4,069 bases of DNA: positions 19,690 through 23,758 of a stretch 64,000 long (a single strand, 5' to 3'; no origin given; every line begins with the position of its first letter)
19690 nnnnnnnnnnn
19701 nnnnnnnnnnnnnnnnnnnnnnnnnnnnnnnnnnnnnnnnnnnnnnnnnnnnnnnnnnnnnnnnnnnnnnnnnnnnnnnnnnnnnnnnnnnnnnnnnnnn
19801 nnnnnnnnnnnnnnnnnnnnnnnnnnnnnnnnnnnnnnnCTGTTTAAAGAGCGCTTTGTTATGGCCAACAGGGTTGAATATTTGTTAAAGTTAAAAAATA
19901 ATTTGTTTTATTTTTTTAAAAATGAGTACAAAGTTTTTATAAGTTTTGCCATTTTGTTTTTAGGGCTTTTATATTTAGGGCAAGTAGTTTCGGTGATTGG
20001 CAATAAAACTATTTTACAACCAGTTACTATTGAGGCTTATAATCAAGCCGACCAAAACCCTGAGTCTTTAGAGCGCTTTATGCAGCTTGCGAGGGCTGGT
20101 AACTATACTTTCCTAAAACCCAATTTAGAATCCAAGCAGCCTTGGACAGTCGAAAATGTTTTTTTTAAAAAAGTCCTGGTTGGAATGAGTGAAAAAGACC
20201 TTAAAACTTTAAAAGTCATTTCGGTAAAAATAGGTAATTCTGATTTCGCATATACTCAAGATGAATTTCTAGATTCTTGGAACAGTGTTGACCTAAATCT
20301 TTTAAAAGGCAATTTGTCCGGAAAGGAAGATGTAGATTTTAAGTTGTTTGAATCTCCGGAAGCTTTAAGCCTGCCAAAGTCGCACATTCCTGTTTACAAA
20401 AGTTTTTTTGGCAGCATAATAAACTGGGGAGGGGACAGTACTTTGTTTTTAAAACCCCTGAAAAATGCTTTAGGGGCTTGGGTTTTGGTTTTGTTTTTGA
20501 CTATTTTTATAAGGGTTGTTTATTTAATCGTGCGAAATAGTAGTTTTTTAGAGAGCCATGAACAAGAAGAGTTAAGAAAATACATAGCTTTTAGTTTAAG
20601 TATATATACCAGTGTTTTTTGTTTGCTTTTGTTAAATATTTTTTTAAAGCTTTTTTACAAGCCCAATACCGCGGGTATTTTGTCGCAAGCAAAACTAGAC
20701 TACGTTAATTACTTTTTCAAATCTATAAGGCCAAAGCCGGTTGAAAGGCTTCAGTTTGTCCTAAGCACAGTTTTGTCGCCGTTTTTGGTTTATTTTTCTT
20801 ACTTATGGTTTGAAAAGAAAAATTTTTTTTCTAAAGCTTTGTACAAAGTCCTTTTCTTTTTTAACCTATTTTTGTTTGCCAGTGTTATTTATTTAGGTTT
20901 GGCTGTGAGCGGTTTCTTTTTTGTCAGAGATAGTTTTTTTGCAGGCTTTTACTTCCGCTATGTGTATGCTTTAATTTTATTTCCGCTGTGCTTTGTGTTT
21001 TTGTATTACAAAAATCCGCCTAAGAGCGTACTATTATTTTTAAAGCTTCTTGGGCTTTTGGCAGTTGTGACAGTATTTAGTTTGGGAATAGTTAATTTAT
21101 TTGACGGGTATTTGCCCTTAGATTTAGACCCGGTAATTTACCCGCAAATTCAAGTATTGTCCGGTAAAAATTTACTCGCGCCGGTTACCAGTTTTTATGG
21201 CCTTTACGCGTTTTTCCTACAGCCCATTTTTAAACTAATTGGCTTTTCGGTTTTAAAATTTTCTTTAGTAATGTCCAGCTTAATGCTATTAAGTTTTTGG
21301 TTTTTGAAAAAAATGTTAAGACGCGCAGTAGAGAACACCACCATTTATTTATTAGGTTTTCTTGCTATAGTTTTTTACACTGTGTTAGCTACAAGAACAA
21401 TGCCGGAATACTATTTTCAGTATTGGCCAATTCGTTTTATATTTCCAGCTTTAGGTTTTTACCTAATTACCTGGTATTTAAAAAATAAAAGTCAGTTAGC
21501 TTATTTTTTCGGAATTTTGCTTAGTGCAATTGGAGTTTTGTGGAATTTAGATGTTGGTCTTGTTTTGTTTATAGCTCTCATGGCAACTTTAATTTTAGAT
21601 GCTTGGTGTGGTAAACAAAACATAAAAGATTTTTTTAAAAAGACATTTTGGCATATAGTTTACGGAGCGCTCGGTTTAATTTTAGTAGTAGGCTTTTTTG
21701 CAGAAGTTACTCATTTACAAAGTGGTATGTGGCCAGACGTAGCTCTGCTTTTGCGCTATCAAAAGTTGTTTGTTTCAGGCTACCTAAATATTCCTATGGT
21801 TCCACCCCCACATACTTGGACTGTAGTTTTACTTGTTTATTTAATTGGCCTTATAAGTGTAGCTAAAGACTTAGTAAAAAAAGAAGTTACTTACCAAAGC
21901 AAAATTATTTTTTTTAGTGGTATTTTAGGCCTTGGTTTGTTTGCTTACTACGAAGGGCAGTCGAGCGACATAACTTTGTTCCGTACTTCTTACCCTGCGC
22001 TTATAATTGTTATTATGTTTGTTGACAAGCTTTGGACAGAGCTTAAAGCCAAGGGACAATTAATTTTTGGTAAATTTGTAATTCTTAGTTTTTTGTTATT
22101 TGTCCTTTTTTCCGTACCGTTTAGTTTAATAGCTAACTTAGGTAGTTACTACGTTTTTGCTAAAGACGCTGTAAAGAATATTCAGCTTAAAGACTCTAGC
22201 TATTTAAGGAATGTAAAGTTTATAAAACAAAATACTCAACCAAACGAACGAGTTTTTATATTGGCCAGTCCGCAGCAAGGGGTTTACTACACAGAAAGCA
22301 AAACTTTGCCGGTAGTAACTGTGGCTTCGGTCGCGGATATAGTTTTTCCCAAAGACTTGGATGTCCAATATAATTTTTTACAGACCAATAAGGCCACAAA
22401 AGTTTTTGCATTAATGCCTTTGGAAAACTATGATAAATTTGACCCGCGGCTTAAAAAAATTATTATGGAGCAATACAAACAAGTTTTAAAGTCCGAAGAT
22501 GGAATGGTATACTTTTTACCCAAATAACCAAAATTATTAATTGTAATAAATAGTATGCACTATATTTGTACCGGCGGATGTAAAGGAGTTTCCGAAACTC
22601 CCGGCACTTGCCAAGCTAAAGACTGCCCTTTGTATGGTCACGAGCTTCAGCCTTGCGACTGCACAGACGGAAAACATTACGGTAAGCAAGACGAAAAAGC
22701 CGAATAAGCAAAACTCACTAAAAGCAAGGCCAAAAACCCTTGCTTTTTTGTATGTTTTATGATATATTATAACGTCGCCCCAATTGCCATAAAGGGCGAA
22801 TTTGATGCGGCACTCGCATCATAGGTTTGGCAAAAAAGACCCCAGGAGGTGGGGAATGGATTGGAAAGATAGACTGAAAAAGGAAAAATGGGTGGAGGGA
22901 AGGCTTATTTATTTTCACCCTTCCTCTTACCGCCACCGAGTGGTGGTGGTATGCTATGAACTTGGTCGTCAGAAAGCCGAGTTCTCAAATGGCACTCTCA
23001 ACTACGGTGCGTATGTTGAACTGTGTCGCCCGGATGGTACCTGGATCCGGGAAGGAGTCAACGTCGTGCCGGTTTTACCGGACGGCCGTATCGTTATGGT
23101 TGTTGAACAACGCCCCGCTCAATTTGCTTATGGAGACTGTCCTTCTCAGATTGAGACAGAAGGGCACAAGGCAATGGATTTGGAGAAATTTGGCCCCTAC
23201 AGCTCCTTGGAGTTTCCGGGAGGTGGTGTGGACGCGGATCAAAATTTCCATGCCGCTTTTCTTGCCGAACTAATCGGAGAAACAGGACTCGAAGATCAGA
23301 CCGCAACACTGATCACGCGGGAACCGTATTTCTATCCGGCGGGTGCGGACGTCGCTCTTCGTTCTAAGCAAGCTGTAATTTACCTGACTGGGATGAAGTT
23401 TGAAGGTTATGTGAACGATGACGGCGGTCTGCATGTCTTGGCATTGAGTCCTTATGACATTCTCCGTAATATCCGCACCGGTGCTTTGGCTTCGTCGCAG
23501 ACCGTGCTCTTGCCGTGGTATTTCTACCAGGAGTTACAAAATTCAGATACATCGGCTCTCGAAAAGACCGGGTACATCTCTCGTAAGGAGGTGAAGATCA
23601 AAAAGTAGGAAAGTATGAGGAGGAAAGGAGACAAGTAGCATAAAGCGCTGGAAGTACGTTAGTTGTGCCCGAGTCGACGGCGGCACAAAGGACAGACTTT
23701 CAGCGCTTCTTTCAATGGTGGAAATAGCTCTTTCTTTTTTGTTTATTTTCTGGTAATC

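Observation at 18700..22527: Single-polypeptide GtrB-GtrA-GtrC-like glycosylation machine (1275 aa)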

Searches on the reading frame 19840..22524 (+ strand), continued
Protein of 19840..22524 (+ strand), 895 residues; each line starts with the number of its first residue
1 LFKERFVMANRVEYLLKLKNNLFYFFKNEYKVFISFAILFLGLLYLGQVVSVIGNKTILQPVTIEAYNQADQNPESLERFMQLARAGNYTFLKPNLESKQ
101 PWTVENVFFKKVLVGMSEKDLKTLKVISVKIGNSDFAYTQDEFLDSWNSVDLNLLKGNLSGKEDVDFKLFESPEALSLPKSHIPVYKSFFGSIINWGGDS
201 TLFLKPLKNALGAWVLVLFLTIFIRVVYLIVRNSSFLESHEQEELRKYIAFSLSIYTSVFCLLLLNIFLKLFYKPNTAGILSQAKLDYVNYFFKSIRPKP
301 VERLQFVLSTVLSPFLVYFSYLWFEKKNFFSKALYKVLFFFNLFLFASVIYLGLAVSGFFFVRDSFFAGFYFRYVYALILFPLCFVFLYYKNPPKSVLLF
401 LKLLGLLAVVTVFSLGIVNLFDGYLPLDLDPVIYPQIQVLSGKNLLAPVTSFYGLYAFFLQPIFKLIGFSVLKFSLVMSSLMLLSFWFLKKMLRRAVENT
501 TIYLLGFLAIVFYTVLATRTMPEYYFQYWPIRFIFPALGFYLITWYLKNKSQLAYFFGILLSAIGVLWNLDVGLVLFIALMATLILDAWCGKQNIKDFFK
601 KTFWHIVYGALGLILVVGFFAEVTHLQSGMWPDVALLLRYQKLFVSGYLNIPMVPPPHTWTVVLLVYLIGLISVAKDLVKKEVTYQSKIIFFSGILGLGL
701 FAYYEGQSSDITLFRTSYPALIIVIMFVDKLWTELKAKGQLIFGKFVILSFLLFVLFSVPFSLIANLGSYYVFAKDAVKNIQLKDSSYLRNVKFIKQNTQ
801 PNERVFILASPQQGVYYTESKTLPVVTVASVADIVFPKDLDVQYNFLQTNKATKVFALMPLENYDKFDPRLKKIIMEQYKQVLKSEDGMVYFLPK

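Call 58: fold_search(model_id=the predicted structure, library=pdb)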
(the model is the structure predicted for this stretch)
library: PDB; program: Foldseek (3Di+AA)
matches with E <= 10: 402; with E <= 0.001: 10
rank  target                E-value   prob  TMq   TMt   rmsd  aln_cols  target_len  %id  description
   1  9s6t_A                4.5e-04  1.00  0.30  0.49   8.8       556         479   11  Ternary cryo-EM structure of chicken ALG12 with Dol25-PP-GlcNAc2Man7, Dol25-P-Man, and Fab (released 2026-03-18)
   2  6gxc_A                5.3e-04  1.00  0.34  0.41   8.4       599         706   13  Bacterial oligosaccharyltransferase PglB in complex with an inhibitory peptide and a reactive lipid-linked oligosaccha (released 2018-11-14)
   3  6s7t_A                5.3e-04  1.00  0.31  0.37  11.6       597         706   12  Cryo-EM structure of human oligosaccharyltransferase complex OST-B (released 2019-12-18)
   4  7oci_F                5.3e-04  1.00  0.32  0.41  12.0       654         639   12  Cryo-EM structure of yeast Ost6p containing oligosaccharyltransferase complex (released 2022-02-16)
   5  5ogl_A                5.5e-04  1.00  0.33  0.40   8.7       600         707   13  Structure of bacterial oligosaccharyltransferase PglB in complex with an acceptor peptide and an lipid-linked oligosac (released 2017-10-25)
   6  8agb_A                5.7e-04  1.00  0.33  0.43  11.3       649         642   11  Structure of yeast oligosaccharylransferase complex with lipid-linked oligosaccharide bound (released 2022-12-07)
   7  5ezm                  6.0e-04  1.00  0.31  0.47   9.7       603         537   11  Crystal Structure of ArnT from Cupriavidus metallidurans in the apo state (released 2016-02-17)
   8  8pn9_A                8.4e-04  1.00  0.30  0.39  12.8       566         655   13  Structure of human oligosaccharyltransferase OST-A complex bound to NGI-1 (released 2024-05-08)
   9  5f15                  8.7e-04  1.00  0.33  0.49  11.0       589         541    9  Crystal Structure of ArnT from Cupriavidus metallidurans bound to Undecaprenyl phosphate (released 2016-02-17)
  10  7zlg_A                9.9e-04  1.00  0.32  0.40  12.0       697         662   10  Cryo-EM structure of C-mannosyltransferase CeDPY19, in complex with acceptor peptide and bound to CMT2-Fab and anti-Fa (released 2023-01-11)
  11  6s7o_A                1.0e-03  1.00  0.33  0.42  12.7       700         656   10  Cryo-EM structure of human oligosaccharyltransferase complex OST-A (released 2019-12-18)
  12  8age_A                1.1e-03  1.00  0.31  0.41  10.9       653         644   11  Structure of yeast oligosaccharylransferase complex with acceptor peptide bound (released 2022-12-07)
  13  6ezn_F                1.1e-03  1.00  0.32  0.41  12.5       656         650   11  Cryo-EM structure of the yeast oligosaccharyltransferase (OST) complex (released 2018-01-17)
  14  3rce_A                1.2e-03  1.00  0.30  0.38  11.3       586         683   13  Bacterial oligosaccharyltransferase PglB (released 2011-06-15)
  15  7zli_A                1.6e-03  1.00  0.32  0.40  12.2       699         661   10  Cryo-EM structure of C-mannosyltransferase CeDPY19, in complex with Dol25-P-Man and bound to CMT2-Fab and anti-Fab nan (released 2023-01-11)
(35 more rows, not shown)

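Call 72: list_cluster_members(proteins=[L071:7995-10022:+, L036:7968-9920:+, L036:7956-9920:+, L065:7428-9443:+, L065:7425-9443:+, L084:7995-10016:+, L081:7794-9848:+, L081:7800-9848:+, L032:7839-10481:+])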
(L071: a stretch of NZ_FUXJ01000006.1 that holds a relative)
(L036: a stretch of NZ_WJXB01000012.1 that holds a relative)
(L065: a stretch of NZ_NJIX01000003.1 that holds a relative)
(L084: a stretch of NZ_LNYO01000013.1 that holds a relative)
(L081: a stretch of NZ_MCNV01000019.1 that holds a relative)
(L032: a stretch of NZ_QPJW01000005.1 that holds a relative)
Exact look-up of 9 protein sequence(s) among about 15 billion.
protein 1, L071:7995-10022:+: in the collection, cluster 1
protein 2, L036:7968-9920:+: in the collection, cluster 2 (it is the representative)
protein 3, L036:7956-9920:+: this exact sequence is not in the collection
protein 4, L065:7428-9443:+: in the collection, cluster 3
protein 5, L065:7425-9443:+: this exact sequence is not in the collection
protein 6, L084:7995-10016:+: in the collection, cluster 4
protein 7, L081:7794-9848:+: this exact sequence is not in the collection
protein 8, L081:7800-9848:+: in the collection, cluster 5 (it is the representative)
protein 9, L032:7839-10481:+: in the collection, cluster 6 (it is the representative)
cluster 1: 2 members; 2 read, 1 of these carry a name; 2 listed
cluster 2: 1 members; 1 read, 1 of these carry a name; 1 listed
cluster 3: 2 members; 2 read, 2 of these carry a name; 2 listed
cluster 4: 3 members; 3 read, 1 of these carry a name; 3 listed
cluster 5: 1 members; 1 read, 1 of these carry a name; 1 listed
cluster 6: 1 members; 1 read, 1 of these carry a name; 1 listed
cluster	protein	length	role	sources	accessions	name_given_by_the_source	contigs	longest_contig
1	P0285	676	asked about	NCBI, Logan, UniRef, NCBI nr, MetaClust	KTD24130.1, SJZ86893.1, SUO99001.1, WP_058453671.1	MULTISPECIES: hypothetical protein [Legionella] | Glycosyltransferase RgtA/B/C/D-like domain-containing protein n=1 Tax=Legionella ... | hypothetical protein [Legionella maceachernii]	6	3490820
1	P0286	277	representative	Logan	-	-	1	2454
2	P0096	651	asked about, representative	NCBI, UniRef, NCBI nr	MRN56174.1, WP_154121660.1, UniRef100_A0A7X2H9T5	hypothetical protein [Paenibacillus monticola] | Glycosyltransferase RgtA/B/C/D-like domain-containing protein n=1 Tax=Paenibacillus ...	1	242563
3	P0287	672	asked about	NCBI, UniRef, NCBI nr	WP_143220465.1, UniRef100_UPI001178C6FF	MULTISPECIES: hypothetical protein [unclassified Achromobacter] | hypothetical protein n=1 Tax=unclassified Achromobacter TaxID=2626865 RepID=UPI001178C6FF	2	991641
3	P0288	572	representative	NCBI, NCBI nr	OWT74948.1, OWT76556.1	hypothetical protein CEY04_20490 [Achromobacter sp. HZ28]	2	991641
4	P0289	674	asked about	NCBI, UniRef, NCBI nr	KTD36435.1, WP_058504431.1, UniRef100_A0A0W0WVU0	hypothetical protein Lnau_1419 [Legionella nautarum] | Uncharacterized protein n=1 Tax=Legionella nautarum TaxID=45070 RepID=A0A0W0WVU0_9GAMM | hypothetical protein [Legionella nautarum]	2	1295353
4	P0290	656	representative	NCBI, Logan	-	-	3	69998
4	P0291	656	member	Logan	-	-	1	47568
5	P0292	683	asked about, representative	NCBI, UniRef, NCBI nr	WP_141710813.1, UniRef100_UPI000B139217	hypothetical protein [Paraburkholderia nodosa] | hypothetical protein n=1 Tax=Paraburkholderia nodosa TaxID=392320 RepID=UPI000B139217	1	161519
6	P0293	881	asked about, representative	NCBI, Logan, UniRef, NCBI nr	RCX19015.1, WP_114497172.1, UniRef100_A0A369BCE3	concanavalin A-like lectin/glucanase superfamily protein [Fontibacillus phaseoli] | Concanavalin A-like lectin/glucanase superfamily protein n=1 Tax=Fontibacillus phaseoli ... | LamG domain-containing protein [Fontibacillus phaseoli]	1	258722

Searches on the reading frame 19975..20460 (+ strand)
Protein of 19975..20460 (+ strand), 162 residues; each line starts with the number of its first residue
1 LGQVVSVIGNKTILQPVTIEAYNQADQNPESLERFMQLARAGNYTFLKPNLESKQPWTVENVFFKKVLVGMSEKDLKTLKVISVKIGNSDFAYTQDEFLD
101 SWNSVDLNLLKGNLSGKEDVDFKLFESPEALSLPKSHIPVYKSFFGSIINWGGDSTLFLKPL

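Call 86: predict_structure(alignment_id=A2)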
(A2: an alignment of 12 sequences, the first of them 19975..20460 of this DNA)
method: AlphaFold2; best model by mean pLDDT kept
length: 162 residues; sequences in the alignment: 12
mean_pLDDT: 83.1   pTM: 0.78
mean pLDDT of the five models: 83.1, 71.4, 69.9, 67.5, 66.0
residues with pLDDT >= 90: 64; 70-90: 76; 50-70: 18; < 50: 4
segments of 3 or more residues with pLDDT < 50: 1-3
pLDDT, mean of each block of 10 residues (from residue 1): 51 86 94 87 80 81 89 95 93 97 90 71 92 78 80 74 47
secondary structure, 60 per line:
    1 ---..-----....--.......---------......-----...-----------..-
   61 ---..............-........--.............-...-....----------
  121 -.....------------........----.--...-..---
elements in order: E17-23 E33-38 E44-46 E64-72 H73-77 E79-86 E89-94 H95-101 E103-105 H107-110 E122-126 H139-146

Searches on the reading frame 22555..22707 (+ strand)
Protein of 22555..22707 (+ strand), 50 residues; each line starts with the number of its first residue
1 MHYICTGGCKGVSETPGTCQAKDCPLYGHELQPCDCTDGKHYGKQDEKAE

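Call 62: search_protein_families(library=ncbifam, proteins=[window:22555-22707:+], max_evalue=0.00001)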
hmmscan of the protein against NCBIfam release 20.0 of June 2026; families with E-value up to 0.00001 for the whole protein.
window:22555-22707:+ (50 aa): 0 families

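Call 64: search_protein_families(library=pfam, proteins=[window:22555-22707:+], max_evalue=0.1)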
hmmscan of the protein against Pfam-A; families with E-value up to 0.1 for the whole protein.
window:22555-22707:+ (50 aa): 0 families

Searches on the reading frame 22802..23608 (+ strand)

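Call 7: search_protein_families(library=pfam, proteins=[window:22802-23608:+], max_evalue=0.001)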
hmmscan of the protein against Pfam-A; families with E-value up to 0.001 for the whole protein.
window:22802-23608:+ (268 aa): 1 family
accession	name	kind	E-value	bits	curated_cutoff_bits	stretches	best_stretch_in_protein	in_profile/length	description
PF00293.34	NUDIX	-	0.00069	20.1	21.1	0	135-182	29-77/134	NUDIX domain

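Call 62: search_protein_families(library=ncbifam, proteins=[window:22802-23608:+], max_evalue=0.00001)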
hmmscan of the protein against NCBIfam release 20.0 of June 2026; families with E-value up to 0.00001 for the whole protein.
window:22802-23608:+ (268 aa): 0 families

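Call 64: search_protein_families(library=pfam, proteins=[window:22802-23608:+], max_evalue=0.1)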
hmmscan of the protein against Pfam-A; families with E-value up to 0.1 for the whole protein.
window:22802-23608:+ (268 aa): 1 family
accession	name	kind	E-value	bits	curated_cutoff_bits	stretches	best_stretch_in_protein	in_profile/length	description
PF00293.34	NUDIX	-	0.00069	20.1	21.1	1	135-182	29-77/134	NUDIX domain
